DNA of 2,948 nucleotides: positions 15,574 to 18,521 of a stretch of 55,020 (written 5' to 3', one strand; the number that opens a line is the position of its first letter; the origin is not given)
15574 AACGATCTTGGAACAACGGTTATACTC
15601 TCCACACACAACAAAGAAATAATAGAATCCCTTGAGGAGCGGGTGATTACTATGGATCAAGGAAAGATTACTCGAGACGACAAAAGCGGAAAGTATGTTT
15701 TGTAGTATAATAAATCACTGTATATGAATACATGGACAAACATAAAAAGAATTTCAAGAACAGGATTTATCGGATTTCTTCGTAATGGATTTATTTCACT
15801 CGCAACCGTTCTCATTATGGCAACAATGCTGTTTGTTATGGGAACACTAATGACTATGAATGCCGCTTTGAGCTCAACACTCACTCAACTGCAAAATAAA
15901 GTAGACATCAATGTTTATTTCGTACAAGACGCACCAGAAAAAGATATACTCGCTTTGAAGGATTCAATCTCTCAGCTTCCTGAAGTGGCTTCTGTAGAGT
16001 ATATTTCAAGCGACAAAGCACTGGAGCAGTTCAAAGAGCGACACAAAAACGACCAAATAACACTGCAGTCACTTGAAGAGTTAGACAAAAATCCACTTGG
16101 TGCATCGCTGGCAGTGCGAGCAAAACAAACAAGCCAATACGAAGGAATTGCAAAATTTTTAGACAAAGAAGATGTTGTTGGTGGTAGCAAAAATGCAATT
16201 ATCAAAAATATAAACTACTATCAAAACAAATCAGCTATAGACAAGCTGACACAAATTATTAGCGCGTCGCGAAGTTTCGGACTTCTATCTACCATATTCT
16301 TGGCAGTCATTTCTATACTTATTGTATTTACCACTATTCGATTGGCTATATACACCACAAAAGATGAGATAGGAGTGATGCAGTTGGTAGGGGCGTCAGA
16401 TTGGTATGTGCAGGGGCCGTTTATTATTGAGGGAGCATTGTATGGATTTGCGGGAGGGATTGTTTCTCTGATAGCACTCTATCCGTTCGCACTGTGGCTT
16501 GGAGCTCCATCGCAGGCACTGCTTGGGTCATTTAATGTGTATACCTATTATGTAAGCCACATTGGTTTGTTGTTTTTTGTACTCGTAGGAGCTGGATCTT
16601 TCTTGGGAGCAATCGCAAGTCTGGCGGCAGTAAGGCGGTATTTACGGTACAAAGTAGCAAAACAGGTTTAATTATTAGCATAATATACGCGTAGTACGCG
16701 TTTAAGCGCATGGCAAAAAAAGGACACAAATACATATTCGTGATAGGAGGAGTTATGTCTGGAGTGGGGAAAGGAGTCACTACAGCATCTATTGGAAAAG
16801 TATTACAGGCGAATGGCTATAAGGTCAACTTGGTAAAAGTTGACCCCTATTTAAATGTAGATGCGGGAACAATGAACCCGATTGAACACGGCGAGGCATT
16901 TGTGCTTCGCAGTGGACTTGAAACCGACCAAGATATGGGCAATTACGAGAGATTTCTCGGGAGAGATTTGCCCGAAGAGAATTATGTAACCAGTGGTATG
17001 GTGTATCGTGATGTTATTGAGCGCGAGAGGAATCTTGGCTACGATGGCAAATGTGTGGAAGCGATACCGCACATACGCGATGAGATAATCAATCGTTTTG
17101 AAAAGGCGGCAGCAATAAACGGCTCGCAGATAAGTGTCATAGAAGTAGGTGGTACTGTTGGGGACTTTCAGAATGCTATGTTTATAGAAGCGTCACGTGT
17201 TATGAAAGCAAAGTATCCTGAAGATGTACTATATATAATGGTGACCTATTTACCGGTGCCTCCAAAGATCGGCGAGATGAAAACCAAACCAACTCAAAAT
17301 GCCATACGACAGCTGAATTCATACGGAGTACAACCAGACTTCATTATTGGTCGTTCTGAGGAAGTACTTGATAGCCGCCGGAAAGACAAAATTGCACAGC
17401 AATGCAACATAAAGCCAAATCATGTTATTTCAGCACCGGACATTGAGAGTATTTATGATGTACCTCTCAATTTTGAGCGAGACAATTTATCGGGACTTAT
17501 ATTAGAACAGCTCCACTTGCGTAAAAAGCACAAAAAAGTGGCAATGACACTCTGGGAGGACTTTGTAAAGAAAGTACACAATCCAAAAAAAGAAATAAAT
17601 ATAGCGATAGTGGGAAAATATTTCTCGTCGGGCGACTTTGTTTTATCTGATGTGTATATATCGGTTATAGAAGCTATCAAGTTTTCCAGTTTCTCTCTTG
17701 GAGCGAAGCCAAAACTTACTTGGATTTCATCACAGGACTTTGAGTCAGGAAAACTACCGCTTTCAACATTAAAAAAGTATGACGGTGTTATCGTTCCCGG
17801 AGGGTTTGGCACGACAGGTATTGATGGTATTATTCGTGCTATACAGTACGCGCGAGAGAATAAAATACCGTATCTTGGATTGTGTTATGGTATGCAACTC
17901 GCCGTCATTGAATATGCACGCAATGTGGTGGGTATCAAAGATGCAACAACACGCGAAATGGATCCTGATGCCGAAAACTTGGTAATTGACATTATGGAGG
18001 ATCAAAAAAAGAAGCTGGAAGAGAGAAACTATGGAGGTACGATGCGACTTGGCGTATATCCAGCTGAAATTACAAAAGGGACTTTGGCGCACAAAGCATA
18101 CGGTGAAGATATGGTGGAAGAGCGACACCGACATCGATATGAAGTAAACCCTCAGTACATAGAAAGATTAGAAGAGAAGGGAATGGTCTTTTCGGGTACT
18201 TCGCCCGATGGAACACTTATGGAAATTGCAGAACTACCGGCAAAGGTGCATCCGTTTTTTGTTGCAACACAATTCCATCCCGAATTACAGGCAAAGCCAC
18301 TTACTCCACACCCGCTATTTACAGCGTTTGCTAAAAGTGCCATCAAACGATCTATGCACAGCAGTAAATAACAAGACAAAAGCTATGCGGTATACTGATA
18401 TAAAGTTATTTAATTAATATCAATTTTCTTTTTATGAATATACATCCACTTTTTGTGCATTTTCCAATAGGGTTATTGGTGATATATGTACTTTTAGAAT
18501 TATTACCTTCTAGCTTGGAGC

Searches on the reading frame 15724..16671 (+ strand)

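Call 8: search_protein_families(library=pfam, proteins=[window:15724-16671:+], max_evalue=0.01)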
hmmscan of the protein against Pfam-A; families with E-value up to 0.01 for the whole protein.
window:15724-16671:+ (315 aa): 3 families
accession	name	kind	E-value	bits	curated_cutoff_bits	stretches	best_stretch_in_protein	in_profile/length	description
PF18075.7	FtsX_ECD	-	2.2e-17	63.9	23.5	1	60-150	1-91/96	FtsX extracellular domain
PF02687.27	FtsX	-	2.5e-14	53.8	25.5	1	190-305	4-118/120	FtsX-like permease C-terminal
PF08510.17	PIG-P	-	0.0075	16.6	39.3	0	238-277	3-40/121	PIG-P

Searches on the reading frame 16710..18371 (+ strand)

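Call 8: search_protein_families(library=pfam, proteins=[window:16710-18371:+], max_evalue=0.01)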
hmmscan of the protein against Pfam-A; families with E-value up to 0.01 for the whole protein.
window:16710-18371:+ (553 aa): 4 families
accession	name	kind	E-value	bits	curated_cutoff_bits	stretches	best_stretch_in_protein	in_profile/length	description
PF06418.20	CTP_synth_N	-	3.7e-100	335.1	26.1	1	7-270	1-265/265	CTP synthase N-terminus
PF00117.34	GATase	-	7.4e-38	130.6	22.8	1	312-541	2-188/190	Glutamine amidotransferase class-I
PF01656.29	CbiA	-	7e-07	29.7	25.4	1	12-152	3-54/125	CobQ/CobB/MinD/ParA nucleotide binding domain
PF07722.19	Peptidase_C26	-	0.00013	22.3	20.5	1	378-525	98-219/219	Peptidase C26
